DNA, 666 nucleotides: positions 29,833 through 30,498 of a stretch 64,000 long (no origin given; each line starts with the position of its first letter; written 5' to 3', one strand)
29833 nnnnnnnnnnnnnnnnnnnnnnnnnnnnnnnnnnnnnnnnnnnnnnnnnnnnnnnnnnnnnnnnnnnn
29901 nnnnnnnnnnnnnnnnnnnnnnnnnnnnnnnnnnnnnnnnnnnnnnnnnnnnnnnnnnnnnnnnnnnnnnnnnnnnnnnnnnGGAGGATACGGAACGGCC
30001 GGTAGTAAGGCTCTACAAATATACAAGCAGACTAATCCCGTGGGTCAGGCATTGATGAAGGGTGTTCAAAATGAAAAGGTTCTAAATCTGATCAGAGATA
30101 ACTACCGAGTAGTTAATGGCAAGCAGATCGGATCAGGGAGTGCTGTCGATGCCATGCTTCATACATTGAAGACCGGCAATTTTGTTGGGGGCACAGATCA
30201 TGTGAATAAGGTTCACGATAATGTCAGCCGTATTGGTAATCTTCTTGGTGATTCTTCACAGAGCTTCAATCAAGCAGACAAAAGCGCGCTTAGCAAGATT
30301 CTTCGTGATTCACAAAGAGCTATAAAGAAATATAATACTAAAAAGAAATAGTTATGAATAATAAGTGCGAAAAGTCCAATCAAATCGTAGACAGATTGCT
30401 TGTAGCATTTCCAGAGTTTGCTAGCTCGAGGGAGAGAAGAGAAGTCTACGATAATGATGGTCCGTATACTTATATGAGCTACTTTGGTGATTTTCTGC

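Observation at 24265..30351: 2028-aa secreted SpvB / beta-propeller / RHS polymorphic toxin (fused TcB-TcC-like) in an otherwise housekeeping, reduced-genome context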

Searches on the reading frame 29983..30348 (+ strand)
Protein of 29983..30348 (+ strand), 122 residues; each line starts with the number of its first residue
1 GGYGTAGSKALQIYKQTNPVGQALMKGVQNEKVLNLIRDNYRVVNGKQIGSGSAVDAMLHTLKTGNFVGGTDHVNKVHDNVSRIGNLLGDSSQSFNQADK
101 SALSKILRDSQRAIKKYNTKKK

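Call 25: search_solved_structures(query=A2, max_evalue=10)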
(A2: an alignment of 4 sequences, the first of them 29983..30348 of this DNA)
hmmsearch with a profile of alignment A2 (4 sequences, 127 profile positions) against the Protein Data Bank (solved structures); distinct sequences matched with E-value up to 10: 25.
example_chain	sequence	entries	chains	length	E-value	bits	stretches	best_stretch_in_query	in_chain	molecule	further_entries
7jzm_A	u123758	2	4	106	0.055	16.5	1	56-122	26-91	LCB3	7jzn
2eyu_A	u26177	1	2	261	0.15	15.1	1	60-102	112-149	twitching motility protein PilT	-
7wtt_a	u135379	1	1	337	0.21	14.6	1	47-84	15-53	Casein kinase I isoform alpha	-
6gzd_A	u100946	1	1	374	0.24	14.4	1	47-84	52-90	Casein kinase I isoform alpha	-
2ewv_A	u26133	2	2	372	0.59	13.2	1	60-96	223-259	twitching motility protein PilT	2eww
2gsz_A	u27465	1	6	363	0.6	13.2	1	60-96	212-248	twitching motility protein PilT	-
2ifa_A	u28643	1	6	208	0.82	12.7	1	77-123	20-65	Hypothetical protein SMU.260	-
4tw9_A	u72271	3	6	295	0.96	12.5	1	47-85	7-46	Casein kinase I isoform delta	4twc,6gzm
8d7m_A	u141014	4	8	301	0.98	12.5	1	47-85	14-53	Casein kinase I isoform delta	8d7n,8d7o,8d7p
6rcg_A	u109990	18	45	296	1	12.4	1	47-85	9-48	Casein kinase I isoform delta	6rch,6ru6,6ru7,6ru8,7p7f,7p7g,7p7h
8izc_A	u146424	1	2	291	1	12.4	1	47-85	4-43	Casein kinase I isoform delta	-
3uys_A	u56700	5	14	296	1.1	12.3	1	47-85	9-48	Casein kinase I isoform delta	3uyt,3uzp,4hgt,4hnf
5x17_A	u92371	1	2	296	1.1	12.3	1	47-85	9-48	Casein kinase I isoform delta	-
6pxp_A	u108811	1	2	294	1.1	12.3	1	47-85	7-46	Casein kinase I isoform delta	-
5ih4_A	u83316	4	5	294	1.1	12.3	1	47-85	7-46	Casein kinase I isoform delta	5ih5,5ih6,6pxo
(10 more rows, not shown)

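Call 28: predict_structure(alignment_id=A2)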
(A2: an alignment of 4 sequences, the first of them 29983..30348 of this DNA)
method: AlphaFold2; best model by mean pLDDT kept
length: 122 residues; sequences in the alignment: 4
mean_pLDDT: 74.4   pTM: 0.66
mean pLDDT of the five models: 74.4, 63.5, 59.1, 56.3, 52.0
residues with pLDDT >= 90: 1; 70-90: 82; 50-70: 30; < 50: 9
segments of 3 or more residues with pLDDT < 50: 1-6
pLDDT, mean of each block of 10 residues (from residue 1): 50 81 87 84 63 61 62 73 84 85 87 78 59
secondary structure, 60 per line:
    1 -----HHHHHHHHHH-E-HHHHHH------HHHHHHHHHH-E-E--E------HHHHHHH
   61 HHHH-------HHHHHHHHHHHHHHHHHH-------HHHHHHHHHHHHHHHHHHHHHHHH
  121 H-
elements in order: H6-15 H19-24 H31-40 H54-64 H72-89 H97-121

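Call 33: search_protein_representatives(alignment_id=A2)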
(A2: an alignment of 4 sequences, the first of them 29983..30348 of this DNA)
Query: 4 sequences, 127 profile positions. Proteins with E-value up to 0.001 (for the whole library): 1067; up to 1e-10: 135; up to 1e-30: 9. The best 150 are listed.
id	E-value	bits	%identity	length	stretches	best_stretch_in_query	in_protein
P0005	2.5e-54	198.7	-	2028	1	10-127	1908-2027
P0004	3.0e-54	198.4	-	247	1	4-121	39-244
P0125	3.7e-49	182.0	-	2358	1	10-124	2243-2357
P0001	3.9e-49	181.9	-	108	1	21-126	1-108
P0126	2.7e-47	175.9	-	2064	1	10-123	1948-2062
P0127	2.4e-43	163.2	-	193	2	21-124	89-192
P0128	1.3e-39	151.1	-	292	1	11-122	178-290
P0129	4.6e-38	146.1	-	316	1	11-123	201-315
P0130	6.6e-32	126.2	-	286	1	9-123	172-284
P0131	1.7e-28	115.2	-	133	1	19-126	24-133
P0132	1.7e-17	79.7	-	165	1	26-120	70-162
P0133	2.2e-17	79.3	-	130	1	23-121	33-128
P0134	8.5e-17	77.4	-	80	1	50-125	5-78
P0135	4.4e-16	75.0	-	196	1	26-120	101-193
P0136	7.6e-16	74.3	-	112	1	29-124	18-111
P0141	1.5e-14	70.1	-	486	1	12-120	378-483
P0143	3.1e-14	69.1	-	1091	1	24-121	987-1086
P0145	9.0e-14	67.6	-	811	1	8-125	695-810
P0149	2.1e-13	66.4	-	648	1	7-120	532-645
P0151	2.7e-13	66.0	-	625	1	31-121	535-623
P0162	5.8e-13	65.0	-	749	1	30-121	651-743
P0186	2.5e-12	62.9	-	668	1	35-121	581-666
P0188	2.7e-12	62.8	-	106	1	27-120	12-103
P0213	1.3e-11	60.6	-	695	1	32-121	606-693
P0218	1.5e-11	60.4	-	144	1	20-121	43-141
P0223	2.7e-11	59.6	-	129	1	24-120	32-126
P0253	8.7e-11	57.9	-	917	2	35-121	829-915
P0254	9.1e-11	57.9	-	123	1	36-120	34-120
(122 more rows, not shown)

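Call 36: search_protein_families(library=pfam, proteins=[P0125, P0143, P0145, P0149, P0162, P0141, P0253, P0186, P0213, P0151], max_evalue=0.001)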
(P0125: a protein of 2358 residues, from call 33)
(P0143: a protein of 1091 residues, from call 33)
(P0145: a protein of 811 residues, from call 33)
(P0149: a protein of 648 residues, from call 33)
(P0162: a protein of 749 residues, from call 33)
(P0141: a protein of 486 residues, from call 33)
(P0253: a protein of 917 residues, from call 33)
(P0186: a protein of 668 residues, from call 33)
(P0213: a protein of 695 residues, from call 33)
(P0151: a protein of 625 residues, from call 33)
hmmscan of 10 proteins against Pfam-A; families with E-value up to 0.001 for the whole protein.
P0125 (2358 aa): 3 families
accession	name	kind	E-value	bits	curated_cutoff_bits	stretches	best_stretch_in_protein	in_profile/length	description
PF05593.20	RHS_repeat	-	4e-29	100.8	22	1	1339-1372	1-34/38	RHS Repeat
PF03534.18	SpvB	-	8.2e-19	68.3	22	1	95-256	4-187/287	Salmonella virulence plasmid 65kDa B protein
PF13517.12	FG-GAP_3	-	8.7e-13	49.1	26.9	1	606-683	1-60/61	FG-GAP-like repeat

P0143 (1091 aa): 2 families
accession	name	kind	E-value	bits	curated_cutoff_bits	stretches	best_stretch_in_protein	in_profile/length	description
PF05593.20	RHS_repeat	-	1e-29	102.7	22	2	419-449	1-31/38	RHS Repeat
PF20041.5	DUF6443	-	5.9e-07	30.2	27.8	1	239-308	20-89/137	Domain of unknown function (DUF6443)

P0145 (811 aa): 1 family
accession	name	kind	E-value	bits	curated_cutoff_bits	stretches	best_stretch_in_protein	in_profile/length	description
PF05593.20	RHS_repeat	-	0.00015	22.5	22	0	126-162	1-33/38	RHS Repeat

P0149 (648 aa): 1 family
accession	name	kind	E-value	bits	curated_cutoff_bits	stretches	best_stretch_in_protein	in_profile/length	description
PF06347.19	SH3_4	-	0.00012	22.2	24.1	1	407-463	2-54/56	Bacterial SH3 domain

P0162 (749 aa): 1 family
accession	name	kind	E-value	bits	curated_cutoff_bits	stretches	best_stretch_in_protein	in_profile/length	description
PF05593.20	RHS_repeat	-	4.4e-08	33.8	22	1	60-87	1-28/38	RHS Repeat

P0141 (486 aa): 1 family
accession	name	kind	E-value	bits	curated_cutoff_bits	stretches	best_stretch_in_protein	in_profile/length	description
PF08239.17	SH3_3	-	0.00059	20.4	27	0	39-91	2-53/54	Bacterial SH3 domain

P0253 (917 aa): 3 families
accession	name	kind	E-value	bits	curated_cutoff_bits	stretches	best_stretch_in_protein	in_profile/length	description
PF13332.12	Fil_haemagg_2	-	2.2e-37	129.2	22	1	25-184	22-169/170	Hemagglutinin repeat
PF04829.18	PT-VENN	-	4.2e-09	36.8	20.3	1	595-642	2-49/52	Pre-toxin domain with VENN motif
PF14449.11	PT-TG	-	0.00036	20.9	23.5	0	729-782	2-52/68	Pre-toxin TG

P0186 (668 aa): 0 families

P0213 (695 aa): 1 family
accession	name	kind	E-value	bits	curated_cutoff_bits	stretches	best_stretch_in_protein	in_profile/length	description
PF04830.18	DUF637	-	1.1e-05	25.7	26.6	1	356-434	88-166/168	Possible hemagglutinin (DUF637)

P0151 (625 aa): 0 families
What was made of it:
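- Closest known: CdiA-CT bipartite tips. Same: A CdiA-like protein, P0253, carries the same toxin family after PT-VENN and a weak PT-TG match (call 36).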

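Call 40: search_protein_families(library=pfam, alignment_id=A3, max_evalue=0.1)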
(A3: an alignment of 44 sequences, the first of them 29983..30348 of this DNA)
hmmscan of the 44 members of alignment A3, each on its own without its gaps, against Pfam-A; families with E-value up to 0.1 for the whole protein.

A. member 1, window:29983-30348:+ (122 aa): 0 families

B. families by the number of members that match (of 44 scanned): 30 families (the first 25 are shown)
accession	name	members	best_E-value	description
PF24480.1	TPGS1_C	2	0.028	Tubulin polyglutamylase complex subunit 1-like, C-terminal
PF05949.17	DUF881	1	0.0049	Bacterial protein of unknown function (DUF881)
PF14042.11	DUF4247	1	0.0063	Domain of unknown function (DUF4247)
PF07295.17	DUF1451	1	0.012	Zinc-ribbon containing domain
PF04316.19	FlgM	1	0.016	Anti-sigma-28 factor, FlgM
PF25437.1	BRWD1_N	1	0.016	BRWD1-like, N-terminal domain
PF16326.10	ABC_tran_CTD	1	0.017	ABC transporter C-terminal domain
PF00602.22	Flu_PB1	1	0.019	Influenza RNA-dependent RNA polymerase subunit PB1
PF23432.1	DUF7118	1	0.022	Domain of unknown function (DUF7118)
PF04818.19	CID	1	0.024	CID domain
PF16752.10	TBCC_N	1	0.027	Tubulin-specific chaperone C N-terminal domain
PF12301.13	CD99L2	1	0.027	CD99 antigen like protein 2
PF10498.14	IFT57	1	0.029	Intra-flagellar transport protein 57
PF13040.11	Fur_reg_FbpB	1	0.029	Fur-regulated basic protein B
PF18915.5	DUF5667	1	0.035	Domain of unknown function (DUF5667)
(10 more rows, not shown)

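Call 41: search_solved_structures(query=A3, max_evalue=1, show_alignments=2)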
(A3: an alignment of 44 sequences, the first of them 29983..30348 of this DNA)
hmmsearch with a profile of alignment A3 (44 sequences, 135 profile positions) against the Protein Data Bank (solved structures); distinct sequences matched with E-value up to 1: 3.
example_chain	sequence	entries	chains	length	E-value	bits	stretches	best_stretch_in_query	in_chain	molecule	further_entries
6y07_A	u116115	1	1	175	0.19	14.9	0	8-62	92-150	sohair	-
4xze_A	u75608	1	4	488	0.44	13.7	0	88-130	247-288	Nucleoprotein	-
5a97_A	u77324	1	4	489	0.45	13.7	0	88-130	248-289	NUCLEOCAPSID PROTEIN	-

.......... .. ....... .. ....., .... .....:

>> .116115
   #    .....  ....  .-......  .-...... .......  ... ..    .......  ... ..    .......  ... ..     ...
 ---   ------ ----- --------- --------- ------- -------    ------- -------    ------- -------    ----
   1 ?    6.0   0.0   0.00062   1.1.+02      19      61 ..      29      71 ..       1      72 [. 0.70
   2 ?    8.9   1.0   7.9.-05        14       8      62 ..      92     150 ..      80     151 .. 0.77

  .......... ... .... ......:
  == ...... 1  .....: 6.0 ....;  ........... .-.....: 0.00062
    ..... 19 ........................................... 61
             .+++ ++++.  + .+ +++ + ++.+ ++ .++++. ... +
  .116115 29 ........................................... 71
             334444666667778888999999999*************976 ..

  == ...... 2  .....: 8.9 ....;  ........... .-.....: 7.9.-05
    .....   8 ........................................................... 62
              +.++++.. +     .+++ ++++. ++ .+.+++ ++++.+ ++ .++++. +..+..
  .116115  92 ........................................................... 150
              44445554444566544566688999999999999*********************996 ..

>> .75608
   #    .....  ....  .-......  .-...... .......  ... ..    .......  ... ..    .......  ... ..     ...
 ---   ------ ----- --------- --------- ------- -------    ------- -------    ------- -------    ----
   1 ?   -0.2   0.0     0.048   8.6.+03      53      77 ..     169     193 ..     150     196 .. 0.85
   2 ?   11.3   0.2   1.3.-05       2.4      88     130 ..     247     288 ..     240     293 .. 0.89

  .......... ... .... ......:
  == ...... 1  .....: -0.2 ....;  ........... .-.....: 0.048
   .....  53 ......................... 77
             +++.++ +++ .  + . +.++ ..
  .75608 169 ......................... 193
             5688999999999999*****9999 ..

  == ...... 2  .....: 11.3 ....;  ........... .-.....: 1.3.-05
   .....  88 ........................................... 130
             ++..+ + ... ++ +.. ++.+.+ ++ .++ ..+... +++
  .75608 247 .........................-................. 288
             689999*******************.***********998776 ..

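Call 42: search_protein_families(library=ncbifam, alignment_id=A3, max_evalue=0.1)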
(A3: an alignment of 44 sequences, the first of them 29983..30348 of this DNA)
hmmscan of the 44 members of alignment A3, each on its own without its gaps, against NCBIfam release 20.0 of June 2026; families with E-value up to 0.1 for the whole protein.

A. member 1, window:29983-30348:+ (122 aa): 1 family
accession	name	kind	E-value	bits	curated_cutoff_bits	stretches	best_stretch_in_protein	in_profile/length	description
NF040632.1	YopJ_YopP_only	equivalog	0.012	14.9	610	1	5-50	226-271/288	YopJ/YopP family T3SS effector serine/threonine acetyltransferase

B. families by the number of members that match (of 44 scanned): 28 families (the first 25 are shown)
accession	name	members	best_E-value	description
NF009487.0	PRK12849.1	1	0.0011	chaperonin GroEL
NF009489.0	PRK12851.1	1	0.0014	chaperonin GroEL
NF000592.1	PRK00013.1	1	0.0014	chaperonin GroEL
TIGR02348.1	GroEL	1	0.0015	chaperonin GroEL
NF006207.0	PRK08332.1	1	0.0022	vitamin B12-dependent ribonucleotide reductase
NF047500.1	choline_R_CudC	1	0.0032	choline uptake/conversion transcriptional regulator CudC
NF041903.1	exo-PATE_PelX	1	0.0073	pectate disaccharide-lyase PelX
NF040632.1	YopJ_YopP_only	1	0.012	YopJ/YopP family T3SS effector serine/threonine acetyltransferase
NF041750.1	Drt5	1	0.015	antiviral reverse transcriptase Drt5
NF009488.0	PRK12850.1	1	0.015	chaperonin GroEL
TIGR01844.1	type_I_sec_TolC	1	0.017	TolC family outer membrane protein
NF033730.0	borfam54_3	1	0.019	complement regulator-acquiring protein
NF005385.0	PRK06930.1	1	0.019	positive control sigma-like factor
NF041418.1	MbpA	1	0.02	mobilization protein MbpA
NF003393.0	PRK04561.1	1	0.025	twin arginine translocase protein A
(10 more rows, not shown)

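Call 43: list_cluster_members(proteins=[P0132, P0136, P0254, P0253, P0143, P0188, P0223, P0218, P0125, P0126])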
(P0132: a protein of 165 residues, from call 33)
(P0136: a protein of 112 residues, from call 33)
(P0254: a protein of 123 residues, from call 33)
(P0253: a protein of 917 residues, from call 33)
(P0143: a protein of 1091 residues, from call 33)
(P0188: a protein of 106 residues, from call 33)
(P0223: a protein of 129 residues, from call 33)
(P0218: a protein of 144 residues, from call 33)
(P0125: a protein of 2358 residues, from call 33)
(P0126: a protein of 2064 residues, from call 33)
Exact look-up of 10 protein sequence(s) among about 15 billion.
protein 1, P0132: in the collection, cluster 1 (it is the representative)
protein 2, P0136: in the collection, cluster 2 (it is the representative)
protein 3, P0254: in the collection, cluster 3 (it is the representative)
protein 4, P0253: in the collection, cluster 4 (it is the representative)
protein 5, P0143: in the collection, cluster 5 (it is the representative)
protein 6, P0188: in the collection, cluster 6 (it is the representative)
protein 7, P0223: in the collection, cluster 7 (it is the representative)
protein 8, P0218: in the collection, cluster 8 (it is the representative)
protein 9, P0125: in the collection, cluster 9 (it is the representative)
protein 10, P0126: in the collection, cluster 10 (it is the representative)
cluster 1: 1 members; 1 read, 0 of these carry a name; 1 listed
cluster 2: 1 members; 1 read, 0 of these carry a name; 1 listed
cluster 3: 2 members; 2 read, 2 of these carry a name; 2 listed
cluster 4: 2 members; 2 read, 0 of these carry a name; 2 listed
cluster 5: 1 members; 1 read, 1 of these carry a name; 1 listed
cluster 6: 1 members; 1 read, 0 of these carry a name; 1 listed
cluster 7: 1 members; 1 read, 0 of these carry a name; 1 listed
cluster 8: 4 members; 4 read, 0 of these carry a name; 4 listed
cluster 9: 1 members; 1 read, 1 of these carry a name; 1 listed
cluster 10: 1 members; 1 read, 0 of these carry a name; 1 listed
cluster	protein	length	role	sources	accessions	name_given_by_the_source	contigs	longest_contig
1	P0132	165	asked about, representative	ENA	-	-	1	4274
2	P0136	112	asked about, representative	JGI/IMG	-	-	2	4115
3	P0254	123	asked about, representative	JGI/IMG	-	hypothetical protein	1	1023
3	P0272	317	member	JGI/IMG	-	hypothetical protein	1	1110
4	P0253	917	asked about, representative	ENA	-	-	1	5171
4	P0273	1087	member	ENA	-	-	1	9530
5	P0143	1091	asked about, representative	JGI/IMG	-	RHS repeat-associated protein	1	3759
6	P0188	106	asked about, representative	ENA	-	-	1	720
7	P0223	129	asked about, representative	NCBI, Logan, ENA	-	-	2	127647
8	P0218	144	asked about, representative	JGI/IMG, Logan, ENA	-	-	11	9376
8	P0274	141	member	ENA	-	-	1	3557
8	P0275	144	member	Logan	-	-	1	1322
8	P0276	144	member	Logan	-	-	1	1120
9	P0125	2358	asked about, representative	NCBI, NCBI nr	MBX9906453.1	hypothetical protein K2X96_00975 [Patescibacteria group bacterium] | hypothetical protein [Patescibacteria group bacterium]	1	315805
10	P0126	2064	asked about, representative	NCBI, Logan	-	-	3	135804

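Call 52: find_encoding_contigs(protein=P0125, flank=4000, max_places=2)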
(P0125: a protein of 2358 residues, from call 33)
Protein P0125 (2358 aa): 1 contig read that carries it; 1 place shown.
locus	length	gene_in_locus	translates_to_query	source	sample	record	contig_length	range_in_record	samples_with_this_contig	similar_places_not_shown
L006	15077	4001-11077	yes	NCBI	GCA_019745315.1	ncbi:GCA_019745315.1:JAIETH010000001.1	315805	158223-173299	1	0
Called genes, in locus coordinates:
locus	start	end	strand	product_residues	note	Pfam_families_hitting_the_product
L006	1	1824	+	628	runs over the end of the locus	PF00012:HSP70, PF06723:MreB_Mbl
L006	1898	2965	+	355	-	PF00226:DnaJ, PF01556:DnaJ_C, PF00684:DnaJ_CXXCXGXG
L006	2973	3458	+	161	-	-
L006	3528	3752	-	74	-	-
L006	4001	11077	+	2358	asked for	PF03534:SpvB, PF13517:FG-GAP_3 (weak), PF05593:RHS_repeat (weak)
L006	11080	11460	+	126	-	PF24722:DUF7674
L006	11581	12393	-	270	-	-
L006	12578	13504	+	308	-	PF00892:EamA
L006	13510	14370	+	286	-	-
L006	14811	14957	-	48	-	-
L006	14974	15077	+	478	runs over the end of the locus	PF00512:HisKA, PF02518:HATPase_c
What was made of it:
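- Syntenic relative: call 52 shows dnaK-dnaJ-TM protein-Rhs-DUF7674 in GCA_019745315.1. The gene sits at a conserved chromosomal position in two Patescibacteria (call 52).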

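Call 56: predict_structure(alignment_id=A3)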
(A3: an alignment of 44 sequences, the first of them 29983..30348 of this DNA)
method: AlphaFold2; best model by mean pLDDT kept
length: 122 residues; sequences in the alignment: 44
mean_pLDDT: 88.6   pTM: 0.82
mean pLDDT of the five models: 88.6, 88.4, 86.5, 86.1, 85.5
residues with pLDDT >= 90: 79; 70-90: 37; 50-70: 2; < 50: 4
segments of 3 or more residues with pLDDT < 50: 1-4
pLDDT, mean of each block of 10 residues (from residue 1): 63 92 95 95 80 90 85 88 95 95 96 92 80
secondary structure, 60 per line:
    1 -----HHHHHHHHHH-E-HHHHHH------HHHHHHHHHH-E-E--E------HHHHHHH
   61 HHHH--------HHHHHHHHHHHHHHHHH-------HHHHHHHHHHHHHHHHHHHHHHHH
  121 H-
elements in order: H6-15 H19-24 H31-40 H54-64 H73-89 H97-121
